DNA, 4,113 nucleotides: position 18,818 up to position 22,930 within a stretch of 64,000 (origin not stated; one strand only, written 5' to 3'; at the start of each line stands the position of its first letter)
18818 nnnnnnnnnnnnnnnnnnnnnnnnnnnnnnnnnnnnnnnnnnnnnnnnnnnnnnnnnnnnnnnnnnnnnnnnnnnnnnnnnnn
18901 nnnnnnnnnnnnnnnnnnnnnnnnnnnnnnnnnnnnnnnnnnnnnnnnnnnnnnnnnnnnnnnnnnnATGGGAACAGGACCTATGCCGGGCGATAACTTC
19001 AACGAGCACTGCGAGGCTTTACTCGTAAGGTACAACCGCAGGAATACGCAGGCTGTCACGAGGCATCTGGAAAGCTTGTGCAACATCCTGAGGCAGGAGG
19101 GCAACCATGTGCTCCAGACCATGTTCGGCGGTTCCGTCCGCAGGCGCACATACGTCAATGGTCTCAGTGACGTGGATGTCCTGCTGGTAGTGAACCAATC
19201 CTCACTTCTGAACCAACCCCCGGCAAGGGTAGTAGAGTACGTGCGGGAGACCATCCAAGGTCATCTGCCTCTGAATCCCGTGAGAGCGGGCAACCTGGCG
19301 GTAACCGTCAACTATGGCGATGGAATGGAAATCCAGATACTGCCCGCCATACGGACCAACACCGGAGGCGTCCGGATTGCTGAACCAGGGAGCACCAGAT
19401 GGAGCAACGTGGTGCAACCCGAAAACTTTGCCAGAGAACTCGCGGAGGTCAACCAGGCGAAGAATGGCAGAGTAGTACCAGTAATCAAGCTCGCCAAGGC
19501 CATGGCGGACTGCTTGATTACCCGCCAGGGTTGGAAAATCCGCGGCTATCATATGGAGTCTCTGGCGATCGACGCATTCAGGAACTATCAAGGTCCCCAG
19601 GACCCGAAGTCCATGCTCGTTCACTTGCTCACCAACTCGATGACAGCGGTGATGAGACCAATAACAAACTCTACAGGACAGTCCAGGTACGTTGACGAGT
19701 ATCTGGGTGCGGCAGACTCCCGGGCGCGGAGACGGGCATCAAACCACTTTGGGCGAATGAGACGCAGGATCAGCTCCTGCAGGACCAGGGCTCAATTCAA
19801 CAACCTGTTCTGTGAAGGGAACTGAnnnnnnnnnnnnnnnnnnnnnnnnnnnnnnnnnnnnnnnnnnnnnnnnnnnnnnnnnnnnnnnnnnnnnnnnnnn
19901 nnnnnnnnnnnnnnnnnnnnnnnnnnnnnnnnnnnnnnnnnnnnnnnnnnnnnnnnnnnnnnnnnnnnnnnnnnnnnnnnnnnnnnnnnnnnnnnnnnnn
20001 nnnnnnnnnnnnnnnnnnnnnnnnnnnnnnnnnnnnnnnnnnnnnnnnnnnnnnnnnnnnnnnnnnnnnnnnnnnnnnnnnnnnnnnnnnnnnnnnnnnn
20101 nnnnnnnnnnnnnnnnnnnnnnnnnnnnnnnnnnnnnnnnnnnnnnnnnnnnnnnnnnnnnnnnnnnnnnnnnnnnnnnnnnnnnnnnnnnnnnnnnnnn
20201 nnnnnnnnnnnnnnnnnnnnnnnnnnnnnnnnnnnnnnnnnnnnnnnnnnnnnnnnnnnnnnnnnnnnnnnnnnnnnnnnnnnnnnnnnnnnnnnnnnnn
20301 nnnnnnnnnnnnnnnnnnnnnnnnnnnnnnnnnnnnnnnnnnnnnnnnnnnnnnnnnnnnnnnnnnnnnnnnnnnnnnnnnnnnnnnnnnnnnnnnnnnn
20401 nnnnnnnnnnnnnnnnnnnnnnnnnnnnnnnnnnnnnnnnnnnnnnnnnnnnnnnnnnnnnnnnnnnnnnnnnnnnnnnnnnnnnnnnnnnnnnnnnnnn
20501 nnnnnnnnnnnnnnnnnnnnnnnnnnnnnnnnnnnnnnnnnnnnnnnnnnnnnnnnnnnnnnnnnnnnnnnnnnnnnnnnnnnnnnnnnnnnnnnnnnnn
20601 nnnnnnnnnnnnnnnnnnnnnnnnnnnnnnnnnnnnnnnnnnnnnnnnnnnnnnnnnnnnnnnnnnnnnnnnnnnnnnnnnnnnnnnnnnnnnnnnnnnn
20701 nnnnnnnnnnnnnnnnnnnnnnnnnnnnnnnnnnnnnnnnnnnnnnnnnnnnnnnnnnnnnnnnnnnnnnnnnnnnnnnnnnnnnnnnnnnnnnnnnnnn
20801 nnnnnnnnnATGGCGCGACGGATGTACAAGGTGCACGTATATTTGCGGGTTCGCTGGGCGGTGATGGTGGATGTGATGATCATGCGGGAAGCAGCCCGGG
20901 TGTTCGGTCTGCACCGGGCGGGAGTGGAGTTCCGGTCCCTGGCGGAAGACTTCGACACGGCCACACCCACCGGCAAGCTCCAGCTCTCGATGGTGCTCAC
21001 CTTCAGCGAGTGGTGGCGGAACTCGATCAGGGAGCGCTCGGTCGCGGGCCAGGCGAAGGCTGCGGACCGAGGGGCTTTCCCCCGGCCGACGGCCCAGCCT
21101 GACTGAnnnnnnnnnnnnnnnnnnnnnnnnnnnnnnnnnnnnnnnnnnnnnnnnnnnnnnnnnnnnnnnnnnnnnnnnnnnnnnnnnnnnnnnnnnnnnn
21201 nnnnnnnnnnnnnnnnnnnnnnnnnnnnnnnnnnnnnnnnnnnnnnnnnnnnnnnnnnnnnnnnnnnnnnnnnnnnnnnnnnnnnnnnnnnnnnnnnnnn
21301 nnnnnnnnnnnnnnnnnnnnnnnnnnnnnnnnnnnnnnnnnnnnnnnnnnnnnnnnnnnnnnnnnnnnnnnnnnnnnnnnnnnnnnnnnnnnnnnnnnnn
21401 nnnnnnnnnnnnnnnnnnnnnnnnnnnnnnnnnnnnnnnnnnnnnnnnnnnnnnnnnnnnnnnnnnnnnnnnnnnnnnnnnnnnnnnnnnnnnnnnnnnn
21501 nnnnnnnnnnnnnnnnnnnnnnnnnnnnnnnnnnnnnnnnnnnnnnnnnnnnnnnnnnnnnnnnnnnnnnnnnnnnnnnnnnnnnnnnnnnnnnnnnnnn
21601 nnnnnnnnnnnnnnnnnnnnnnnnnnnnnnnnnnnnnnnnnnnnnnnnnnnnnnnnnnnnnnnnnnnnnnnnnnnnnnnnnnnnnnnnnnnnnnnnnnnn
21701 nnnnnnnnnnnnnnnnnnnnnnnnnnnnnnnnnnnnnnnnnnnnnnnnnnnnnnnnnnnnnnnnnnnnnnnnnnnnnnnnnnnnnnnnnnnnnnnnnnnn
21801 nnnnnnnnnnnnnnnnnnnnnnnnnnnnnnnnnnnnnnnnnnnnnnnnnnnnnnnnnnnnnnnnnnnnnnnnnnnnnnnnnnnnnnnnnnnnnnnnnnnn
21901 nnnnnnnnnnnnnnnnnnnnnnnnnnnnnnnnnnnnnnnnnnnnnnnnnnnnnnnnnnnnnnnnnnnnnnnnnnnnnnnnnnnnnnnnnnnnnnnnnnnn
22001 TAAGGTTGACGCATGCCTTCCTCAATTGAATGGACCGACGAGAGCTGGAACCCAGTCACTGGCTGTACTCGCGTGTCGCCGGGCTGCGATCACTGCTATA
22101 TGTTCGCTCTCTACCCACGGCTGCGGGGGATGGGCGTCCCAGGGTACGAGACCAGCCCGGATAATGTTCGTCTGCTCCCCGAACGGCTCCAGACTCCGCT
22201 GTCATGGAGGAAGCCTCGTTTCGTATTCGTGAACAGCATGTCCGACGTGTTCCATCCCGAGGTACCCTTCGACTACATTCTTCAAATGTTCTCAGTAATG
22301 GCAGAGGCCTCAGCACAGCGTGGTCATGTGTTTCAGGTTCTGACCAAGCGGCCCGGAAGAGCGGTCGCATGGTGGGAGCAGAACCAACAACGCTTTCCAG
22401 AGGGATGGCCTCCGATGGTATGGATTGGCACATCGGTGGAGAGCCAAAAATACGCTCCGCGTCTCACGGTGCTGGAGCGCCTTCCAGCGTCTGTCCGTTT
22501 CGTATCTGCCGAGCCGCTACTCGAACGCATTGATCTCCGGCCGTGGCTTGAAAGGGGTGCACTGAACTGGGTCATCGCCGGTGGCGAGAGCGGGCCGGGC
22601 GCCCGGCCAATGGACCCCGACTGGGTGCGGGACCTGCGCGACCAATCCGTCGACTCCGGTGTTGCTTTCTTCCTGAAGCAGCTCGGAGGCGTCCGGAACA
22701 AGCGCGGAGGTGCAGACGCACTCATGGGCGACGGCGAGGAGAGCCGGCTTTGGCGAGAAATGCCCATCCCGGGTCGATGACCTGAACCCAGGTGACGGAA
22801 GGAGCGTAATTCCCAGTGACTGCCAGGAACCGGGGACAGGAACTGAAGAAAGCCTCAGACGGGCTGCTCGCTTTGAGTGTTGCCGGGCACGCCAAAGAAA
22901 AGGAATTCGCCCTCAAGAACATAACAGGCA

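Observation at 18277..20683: VapB-PIN-SMODS-like NTase-SLOG-like genes packed as one four-gene unit: a CBASS-like signalling module that may use a PIN RNase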

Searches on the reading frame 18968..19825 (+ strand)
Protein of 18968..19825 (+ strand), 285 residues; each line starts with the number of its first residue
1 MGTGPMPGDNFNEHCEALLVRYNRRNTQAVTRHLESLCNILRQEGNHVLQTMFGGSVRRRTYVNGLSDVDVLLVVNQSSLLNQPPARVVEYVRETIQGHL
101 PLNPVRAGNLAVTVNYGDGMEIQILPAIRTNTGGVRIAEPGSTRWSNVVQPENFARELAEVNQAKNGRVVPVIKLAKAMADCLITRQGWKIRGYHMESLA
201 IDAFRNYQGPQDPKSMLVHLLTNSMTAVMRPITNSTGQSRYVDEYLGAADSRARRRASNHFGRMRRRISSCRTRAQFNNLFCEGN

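Call 3: search_protein_families(library=pfam, proteins=[window:18968-19825:+], max_evalue=1)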
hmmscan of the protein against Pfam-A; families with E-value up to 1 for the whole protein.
window:18968-19825:+ (285 aa): 2 families
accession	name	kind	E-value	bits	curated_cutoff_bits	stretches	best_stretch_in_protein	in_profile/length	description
PF18144.7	SMODS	-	1.9e-09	38.4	26.5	1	11-162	7-164/164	Second Messenger Oligonucleotide or Dinucleotide Synthetase domain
PF01909.29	NTP_transf_2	-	0.0096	16.7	21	1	37-79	4-44/93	Nucleotidyltransferase domain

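Call 4: search_protein_families(library=padloc, proteins=[window:18968-19825:+], max_evalue=1)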
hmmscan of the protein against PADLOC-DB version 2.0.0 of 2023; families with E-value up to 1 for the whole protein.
window:18968-19825:+ (285 aa): 29 families (the best 25 are shown)
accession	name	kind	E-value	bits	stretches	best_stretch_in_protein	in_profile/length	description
PDLC00790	Cyclase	-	3.9e-97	323.3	1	10-276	36-299/310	oligonucleotide-cyclase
PDLC00823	Cyclase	-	6.6e-29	99.4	1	11-253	9-242/285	oligonucleotide-cyclase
PDLC00786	Cyclase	-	3.8e-15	54.1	1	10-229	6-228/293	oligonucleotide-cyclase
PDLC00805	Cyclase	-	4.7e-15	53.8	1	14-276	32-294/314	oligonucleotide-cyclase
PDLC00796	Cyclase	-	2.6e-14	51.4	1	9-208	5-204/432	oligonucleotide-cyclase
PDLC00809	Cyclase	-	1.3e-13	49.2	1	25-257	21-257/295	oligonucleotide-cyclase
PDLC00776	Cyclase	-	1e-12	46.1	1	24-178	20-174/287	oligonucleotide-cyclase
PDLC00820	Cyclase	-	6.7e-12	43.3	1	25-207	19-203/324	oligonucleotide-cyclase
PDLC00792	Cyclase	-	2.1e-11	41.7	1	10-212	6-209/236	oligonucleotide-cyclase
PDLC00769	Cyclase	-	1.1e-10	39.4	1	26-213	20-203/261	oligonucleotide-cyclase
PDLC00771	Cyclase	-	5.7e-09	33.7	1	40-204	34-201/271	oligonucleotide-cyclase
PDLC00810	Cyclase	-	1.2e-08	32.8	1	49-239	47-236/335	oligonucleotide-cyclase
PDLC00818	Cyclase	-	1.8e-08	32.3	2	120-238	132-241/322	oligonucleotide-cyclase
PDLC00773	Cyclase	-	2.7e-08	31.8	1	58-182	55-182/334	oligonucleotide-cyclase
PDLC00802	Cyclase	-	3.8e-08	30.9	2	141-261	181-298/332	oligonucleotide-cyclase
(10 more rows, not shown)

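Call 5: search_protein_families(library=ncbifam, proteins=[window:18968-19825:+], max_evalue=1)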
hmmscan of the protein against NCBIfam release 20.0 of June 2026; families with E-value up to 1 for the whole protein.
window:18968-19825:+ (285 aa): 4 families
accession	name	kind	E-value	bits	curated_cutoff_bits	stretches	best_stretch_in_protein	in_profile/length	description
NF041117.1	CBASS_cyclase_b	equivalog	1.3e-67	228.3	200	1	13-277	3-267/275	CBASS oligonucleotide cyclase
TIGR03671.1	cca_archaeal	equivalog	1.9e-05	23.6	281.3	1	24-132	16-123/410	CCA tRNA nucleotidyltransferase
NF041116.1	CBASS_cyclase_a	equivalog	2e-05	23.9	200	1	39-178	36-187/317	CBASS oligonucleotide cyclase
NF010015.0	PRK13490.1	equivalog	0.057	13.4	251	1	101-155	12-66/162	chemoreceptor glutamine deamidase CheD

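Call 54: search_solved_structures(query=window:18968-19825:+, max_evalue=0.001, show_alignments=1)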
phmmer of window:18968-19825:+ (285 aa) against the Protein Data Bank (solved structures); distinct sequences matched with E-value up to 0.001: 1.
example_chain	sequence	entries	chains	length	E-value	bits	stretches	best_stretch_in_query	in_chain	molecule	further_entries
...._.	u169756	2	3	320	7e-59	202.8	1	17-281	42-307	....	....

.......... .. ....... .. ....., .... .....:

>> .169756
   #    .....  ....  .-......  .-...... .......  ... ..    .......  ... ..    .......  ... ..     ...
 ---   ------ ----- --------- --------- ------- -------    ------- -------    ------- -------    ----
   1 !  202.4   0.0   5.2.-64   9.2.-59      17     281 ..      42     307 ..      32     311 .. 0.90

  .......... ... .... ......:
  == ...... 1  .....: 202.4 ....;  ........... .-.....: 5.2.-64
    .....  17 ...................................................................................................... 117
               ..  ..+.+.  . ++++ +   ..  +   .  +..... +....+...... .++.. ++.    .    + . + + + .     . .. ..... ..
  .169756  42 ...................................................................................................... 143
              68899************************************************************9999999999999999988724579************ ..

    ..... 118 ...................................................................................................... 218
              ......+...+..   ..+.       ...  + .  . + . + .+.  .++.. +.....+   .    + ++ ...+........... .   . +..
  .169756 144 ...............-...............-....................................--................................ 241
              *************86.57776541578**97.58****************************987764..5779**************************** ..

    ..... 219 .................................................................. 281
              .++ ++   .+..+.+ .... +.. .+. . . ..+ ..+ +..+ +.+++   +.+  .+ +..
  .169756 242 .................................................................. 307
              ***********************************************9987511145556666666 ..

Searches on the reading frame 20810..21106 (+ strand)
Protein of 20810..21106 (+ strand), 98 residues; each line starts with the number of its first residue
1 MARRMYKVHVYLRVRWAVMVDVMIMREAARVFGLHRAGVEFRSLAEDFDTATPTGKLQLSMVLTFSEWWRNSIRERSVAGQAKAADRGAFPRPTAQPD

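Call 9: search_protein_families(library=pfam, proteins=[window:20810-21106:+], max_evalue=0.01)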
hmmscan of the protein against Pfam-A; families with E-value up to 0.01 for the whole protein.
window:20810-21106:+ (98 aa): 1 family
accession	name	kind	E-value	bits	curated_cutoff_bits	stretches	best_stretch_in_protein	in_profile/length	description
PF00239.26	Resolvase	-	1.4e-10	41.8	23.3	1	31-89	86-144/145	Resolvase, N terminal domain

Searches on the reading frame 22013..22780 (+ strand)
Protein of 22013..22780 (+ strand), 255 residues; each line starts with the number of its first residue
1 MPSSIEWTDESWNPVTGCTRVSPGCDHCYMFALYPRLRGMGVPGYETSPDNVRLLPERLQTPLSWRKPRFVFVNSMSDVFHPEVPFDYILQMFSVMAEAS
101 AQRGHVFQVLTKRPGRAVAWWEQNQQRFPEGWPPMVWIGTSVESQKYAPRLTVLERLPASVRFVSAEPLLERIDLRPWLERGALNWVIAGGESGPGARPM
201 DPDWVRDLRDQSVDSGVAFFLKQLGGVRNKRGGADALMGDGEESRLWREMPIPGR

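Call 9: search_protein_families(library=pfam, proteins=[window:22013-22780:+], max_evalue=0.01)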
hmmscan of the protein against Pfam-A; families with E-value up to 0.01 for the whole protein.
window:22013-22780:+ (255 aa): 1 family
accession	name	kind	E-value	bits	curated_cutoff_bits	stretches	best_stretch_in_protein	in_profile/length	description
PF07505.17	DUF5131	-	2.5e-80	269.9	28.9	1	3-251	2-243/243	Protein of unknown function (DUF5131)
